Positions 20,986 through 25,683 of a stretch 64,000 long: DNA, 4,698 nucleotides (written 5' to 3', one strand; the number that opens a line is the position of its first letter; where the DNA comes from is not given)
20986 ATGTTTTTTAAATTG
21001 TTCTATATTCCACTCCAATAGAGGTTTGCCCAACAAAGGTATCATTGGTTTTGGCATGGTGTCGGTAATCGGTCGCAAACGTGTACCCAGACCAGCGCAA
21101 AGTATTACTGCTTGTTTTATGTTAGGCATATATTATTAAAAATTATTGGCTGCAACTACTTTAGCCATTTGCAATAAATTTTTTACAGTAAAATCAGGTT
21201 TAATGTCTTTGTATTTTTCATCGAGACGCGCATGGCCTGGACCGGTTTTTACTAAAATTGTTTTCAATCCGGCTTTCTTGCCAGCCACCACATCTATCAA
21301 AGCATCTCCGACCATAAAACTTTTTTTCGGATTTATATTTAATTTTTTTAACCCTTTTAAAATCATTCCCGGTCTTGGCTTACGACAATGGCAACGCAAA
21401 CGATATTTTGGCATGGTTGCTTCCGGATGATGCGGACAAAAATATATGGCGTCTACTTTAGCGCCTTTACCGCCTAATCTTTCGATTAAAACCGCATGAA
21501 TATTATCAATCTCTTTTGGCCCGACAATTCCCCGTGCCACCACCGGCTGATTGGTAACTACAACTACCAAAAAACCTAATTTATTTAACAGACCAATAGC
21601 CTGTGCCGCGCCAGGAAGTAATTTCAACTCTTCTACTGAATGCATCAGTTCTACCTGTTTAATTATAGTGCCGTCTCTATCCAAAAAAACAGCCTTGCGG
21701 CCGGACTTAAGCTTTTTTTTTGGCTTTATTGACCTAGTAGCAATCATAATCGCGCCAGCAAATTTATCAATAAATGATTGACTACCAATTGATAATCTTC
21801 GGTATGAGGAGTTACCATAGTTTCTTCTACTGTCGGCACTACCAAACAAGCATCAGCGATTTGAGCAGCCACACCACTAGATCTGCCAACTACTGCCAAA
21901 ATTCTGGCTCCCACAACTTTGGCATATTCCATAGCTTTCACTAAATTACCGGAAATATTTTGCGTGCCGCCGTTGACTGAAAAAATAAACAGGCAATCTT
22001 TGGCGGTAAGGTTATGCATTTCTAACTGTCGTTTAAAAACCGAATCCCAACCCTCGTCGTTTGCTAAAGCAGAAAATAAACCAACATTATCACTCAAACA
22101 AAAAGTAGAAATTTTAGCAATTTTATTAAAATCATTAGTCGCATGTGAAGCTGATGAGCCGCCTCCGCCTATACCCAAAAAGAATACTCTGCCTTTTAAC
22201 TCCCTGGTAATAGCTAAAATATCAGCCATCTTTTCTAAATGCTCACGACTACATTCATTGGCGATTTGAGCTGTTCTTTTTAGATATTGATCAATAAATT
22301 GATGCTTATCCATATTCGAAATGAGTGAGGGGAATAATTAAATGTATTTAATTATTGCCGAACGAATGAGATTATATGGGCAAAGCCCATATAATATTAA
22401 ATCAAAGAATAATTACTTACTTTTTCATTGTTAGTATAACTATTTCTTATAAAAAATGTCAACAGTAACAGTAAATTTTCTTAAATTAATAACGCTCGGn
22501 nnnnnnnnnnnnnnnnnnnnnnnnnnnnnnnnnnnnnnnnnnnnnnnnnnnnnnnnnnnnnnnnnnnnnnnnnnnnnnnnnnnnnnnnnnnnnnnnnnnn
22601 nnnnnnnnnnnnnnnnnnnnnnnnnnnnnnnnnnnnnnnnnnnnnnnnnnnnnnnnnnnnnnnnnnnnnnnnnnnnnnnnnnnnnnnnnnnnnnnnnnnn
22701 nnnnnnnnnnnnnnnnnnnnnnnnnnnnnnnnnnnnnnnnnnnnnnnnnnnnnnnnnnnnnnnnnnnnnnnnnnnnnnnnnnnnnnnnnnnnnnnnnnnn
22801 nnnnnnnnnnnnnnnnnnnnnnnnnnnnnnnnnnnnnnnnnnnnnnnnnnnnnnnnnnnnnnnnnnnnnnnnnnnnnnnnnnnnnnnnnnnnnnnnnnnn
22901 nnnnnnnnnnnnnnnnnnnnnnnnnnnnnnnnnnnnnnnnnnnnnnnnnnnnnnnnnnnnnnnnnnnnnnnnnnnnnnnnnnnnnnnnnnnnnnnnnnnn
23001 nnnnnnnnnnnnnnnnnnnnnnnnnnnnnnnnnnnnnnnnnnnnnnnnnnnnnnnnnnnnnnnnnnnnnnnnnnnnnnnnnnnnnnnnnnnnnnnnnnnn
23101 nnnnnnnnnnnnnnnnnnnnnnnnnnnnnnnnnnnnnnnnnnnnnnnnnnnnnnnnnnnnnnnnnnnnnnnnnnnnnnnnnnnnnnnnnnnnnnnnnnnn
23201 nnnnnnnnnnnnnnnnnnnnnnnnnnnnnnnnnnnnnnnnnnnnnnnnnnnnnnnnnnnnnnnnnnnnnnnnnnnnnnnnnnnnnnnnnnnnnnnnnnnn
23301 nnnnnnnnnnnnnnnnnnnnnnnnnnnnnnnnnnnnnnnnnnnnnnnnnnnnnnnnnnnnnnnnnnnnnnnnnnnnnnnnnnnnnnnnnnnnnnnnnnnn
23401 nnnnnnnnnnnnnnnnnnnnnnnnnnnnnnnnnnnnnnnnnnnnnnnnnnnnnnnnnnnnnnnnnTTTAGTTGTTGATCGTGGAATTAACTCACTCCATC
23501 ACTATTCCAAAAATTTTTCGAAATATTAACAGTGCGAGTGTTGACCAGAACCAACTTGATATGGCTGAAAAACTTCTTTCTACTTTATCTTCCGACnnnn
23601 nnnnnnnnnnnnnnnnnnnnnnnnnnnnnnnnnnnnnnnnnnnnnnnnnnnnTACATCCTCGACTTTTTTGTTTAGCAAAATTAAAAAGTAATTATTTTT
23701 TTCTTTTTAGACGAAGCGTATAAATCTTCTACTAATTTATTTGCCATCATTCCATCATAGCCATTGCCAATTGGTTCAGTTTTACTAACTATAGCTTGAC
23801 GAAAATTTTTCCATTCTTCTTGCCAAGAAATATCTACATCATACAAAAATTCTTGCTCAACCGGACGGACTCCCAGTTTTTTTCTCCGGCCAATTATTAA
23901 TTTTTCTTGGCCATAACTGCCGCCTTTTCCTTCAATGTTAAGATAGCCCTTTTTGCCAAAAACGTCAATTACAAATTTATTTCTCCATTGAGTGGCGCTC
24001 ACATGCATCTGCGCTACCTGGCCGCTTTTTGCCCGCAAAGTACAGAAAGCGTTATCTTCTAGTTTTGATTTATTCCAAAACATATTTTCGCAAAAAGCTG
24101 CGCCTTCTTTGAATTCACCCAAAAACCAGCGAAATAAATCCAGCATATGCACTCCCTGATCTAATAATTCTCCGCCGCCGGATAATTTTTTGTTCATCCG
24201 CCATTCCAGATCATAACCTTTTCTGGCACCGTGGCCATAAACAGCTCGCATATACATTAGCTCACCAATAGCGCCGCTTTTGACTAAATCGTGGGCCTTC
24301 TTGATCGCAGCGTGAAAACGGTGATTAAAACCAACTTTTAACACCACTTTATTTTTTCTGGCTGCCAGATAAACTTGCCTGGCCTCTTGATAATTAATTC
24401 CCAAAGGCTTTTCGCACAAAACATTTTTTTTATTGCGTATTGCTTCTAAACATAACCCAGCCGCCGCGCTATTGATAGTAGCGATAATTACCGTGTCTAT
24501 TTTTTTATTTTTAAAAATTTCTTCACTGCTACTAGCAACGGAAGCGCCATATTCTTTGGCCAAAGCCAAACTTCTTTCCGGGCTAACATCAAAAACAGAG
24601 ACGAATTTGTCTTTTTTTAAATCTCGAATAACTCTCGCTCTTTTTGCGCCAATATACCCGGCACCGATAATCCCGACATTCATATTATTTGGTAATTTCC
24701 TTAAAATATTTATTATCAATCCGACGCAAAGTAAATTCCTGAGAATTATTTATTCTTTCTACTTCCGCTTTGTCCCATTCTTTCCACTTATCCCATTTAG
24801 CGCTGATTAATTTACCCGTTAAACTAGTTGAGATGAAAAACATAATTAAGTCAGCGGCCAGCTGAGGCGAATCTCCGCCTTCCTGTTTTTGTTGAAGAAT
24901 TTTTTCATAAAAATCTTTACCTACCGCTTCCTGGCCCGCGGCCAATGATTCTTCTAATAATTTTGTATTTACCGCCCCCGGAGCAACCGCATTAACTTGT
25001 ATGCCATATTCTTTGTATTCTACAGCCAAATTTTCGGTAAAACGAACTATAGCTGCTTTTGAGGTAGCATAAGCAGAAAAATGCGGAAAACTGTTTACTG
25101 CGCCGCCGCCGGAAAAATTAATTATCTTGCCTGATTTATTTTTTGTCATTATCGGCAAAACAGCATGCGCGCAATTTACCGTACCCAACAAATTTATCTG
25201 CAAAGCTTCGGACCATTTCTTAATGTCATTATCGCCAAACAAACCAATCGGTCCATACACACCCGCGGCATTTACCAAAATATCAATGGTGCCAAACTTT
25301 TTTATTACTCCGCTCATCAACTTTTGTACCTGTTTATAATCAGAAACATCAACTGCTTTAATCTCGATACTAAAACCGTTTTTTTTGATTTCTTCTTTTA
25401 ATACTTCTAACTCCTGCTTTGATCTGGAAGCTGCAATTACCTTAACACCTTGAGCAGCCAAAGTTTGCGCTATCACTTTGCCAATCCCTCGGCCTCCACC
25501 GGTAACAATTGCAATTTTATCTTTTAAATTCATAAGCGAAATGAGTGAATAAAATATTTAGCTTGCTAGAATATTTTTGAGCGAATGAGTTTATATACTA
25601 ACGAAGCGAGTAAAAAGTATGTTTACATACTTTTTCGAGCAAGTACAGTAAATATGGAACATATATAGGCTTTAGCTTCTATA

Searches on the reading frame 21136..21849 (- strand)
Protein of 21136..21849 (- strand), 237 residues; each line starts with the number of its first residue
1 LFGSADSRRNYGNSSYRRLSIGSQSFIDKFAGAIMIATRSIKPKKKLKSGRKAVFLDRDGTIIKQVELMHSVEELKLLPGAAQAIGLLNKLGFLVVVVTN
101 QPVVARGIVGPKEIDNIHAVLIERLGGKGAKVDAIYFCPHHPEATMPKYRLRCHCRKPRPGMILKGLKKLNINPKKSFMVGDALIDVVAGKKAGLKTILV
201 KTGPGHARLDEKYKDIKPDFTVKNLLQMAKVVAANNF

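Call 42: search_protein_families(library=pfam, proteins=[window:21136-21849:-], max_evalue=0.0001)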
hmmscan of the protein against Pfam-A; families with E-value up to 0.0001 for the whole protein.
window:21136-21849:- (237 aa): 4 families
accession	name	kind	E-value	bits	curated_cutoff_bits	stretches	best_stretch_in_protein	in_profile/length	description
PF13242.12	Hydrolase_like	-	4.7e-17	62.1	22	1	155-226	2-73/75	HAD-hyrolase-like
PF00702.32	Hydrolase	-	9.3e-13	49.4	26.4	1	16-194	51-191/191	haloacid dehalogenase-like hydrolase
PF13419.12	HAD_2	-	2e-11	44.8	23.8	1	155-200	133-178/178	Haloacid dehalogenase-like hydrolase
PF08645.17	PNK3P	-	1.3e-05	25.4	22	1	55-184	4-127/161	Polynucleotide kinase 3 phosphatase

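Call 68: search_protein_families(library=ncbifam, proteins=[window:21136-21849:-], max_evalue=0.00001)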
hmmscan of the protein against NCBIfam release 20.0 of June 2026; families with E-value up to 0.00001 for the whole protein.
window:21136-21849:- (237 aa): 25 families
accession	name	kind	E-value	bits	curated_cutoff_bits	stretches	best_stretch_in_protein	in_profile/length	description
NF006506.0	PRK08942.1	equivalog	1.4e-46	158.3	178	1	51-232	3-177/182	D-glycero-beta-D-manno-heptose 1,7-bisphosphate 7-phosphatase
TIGR01656.1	Histidinol-ppas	subfamily_domain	2.8e-40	137.7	84.15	1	52-200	1-146/149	histidinol-phosphate phosphatase domain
TIGR00213.1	GmhB_yaeD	subfamily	2.6e-37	128.2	149.6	1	52-208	2-158/176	D-glycero-beta-D-manno-heptose 1,7-bisphosphate 7-phosphatase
TIGR01662.1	HAD-SF-IIIA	subfamily_domain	5.3e-33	114.1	44.6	1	52-202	1-140/141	HAD-IIIA family hydrolase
NF005264.0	PRK06769.1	equivalog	1.6e-30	106.2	217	1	51-232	4-171/175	HAD-IIIA family hydrolase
NF050049.1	HBPPhtaseGmhB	domain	5.8e-28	97.8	250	1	51-217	3-158/171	D-glycero-alpha-D-manno-heptose-1,7-bisphosphate 7-phosphatase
NF003937.0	PRK05446.1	equivalog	2.6e-20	72.7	443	1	51-207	3-149/355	bifunctional histidinol-phosphatase/imidazoleglycerol-phosphate dehydratase HisB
TIGR01261.1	hisB_Nterm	equivalog_domain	8.6e-18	64.4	140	1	52-200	2-146/161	histidinol-phosphatase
NF009804.0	PRK13288.1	equivalog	5.9e-14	52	218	1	156-235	137-213/215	pyrophosphatase PpaX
TIGR02253.1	CTE7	subfamily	4.5e-13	49.5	169.75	1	155-228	148-220/221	TIGR02253 family HAD-type hydrolase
NF009695.0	PRK13222.1-2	equivalog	1.6e-12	47.4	225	1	156-234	149-224/226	phosphoglycolate phosphatase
TIGR01449.2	PGP_bact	equivalog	2.8e-09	36.8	180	0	156-214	140-199/213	phosphoglycolate phosphatase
TIGR01452.1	PGP_euk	subfamily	4.5e-09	36.1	201.95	1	157-225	202-276/279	phosphoglycolate/pyridoxal phosphate family phosphatase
TIGR01460.1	HAD-SF-IIA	subfamily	7.6e-09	35.7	100.15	0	157-203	197-246/246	HAD-IIA family hydrolase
TIGR01668.1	YqeG_hyp_ppase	hypoth_equivalog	2.1e-08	33.9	89.1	0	154-204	88-139/170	YqeG family HAD IIIA-type phosphatase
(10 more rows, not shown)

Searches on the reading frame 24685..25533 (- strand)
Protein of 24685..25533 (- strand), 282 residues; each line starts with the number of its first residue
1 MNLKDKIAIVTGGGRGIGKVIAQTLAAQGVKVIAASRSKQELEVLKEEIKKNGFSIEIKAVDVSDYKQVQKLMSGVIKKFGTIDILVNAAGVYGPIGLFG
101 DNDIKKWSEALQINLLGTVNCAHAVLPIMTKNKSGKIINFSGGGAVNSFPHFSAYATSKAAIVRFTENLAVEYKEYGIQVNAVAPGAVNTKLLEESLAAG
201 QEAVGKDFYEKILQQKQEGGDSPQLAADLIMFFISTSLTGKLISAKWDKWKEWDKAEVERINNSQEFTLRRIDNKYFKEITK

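Call 42: search_protein_families(library=pfam, proteins=[window:24685-25533:-], max_evalue=0.0001)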
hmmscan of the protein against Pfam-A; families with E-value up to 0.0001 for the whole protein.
window:24685-25533:- (282 aa): 5 families
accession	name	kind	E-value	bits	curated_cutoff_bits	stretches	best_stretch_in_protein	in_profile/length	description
PF00106.31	adh_short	-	3e-57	193.7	26.6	1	6-196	1-190/195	short chain dehydrogenase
PF13561.12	adh_short_C2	-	1.7e-45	155.9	27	1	15-235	6-218/236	Enoyl-(Acyl carrier protein) reductase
PF08659.16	KR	-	3.8e-14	53.5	22.6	1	9-182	4-172/180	KR domain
PF01370.27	Epimerase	-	5e-07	29.8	20.9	1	9-174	2-161/240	NAD dependent epimerase/dehydratase family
PF03435.24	Sacchrp_dh_NADP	-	1.2e-06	29.4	25.1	1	12-92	5-78/129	Saccharopine dehydrogenase NADP binding domain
